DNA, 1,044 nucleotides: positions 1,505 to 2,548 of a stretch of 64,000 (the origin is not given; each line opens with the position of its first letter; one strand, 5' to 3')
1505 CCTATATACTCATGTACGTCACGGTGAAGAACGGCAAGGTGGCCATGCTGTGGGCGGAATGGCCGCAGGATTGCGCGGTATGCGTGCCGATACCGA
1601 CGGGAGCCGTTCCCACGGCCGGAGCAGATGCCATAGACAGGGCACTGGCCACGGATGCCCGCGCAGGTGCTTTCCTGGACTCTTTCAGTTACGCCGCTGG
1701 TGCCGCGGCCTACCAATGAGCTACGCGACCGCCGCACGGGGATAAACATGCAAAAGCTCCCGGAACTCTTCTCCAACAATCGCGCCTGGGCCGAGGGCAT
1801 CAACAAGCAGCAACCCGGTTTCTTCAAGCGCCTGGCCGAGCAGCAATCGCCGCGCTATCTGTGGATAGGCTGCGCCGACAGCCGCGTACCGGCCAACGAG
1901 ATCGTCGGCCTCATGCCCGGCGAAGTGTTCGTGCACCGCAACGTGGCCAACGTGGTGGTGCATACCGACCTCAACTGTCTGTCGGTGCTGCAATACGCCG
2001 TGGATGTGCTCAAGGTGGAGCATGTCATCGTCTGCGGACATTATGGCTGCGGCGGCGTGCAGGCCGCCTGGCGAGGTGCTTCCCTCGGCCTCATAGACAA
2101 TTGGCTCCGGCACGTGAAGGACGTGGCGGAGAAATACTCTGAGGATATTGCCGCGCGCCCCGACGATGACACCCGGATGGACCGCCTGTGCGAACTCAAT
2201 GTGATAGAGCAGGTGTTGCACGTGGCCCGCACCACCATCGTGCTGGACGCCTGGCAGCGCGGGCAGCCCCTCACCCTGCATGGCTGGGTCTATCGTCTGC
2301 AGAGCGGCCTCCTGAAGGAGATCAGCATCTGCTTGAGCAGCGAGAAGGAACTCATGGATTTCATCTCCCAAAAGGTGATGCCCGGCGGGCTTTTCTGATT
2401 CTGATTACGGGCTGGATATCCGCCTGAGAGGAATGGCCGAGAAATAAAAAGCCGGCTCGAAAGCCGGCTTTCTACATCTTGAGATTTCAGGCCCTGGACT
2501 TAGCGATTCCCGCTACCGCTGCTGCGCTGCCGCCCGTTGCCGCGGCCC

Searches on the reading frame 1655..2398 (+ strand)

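Call 68: search_protein_families(library=pfam, proteins=[window:1655-2398:+], max_evalue=0.000001)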
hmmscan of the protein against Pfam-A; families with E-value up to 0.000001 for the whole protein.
window:1655-2398:+ (247 aa): 1 family
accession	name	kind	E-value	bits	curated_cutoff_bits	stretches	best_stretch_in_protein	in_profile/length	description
PF00484.24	Pro_CA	-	1.3e-53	181.9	25.7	1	68-219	1-155/156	Carbonic anhydrase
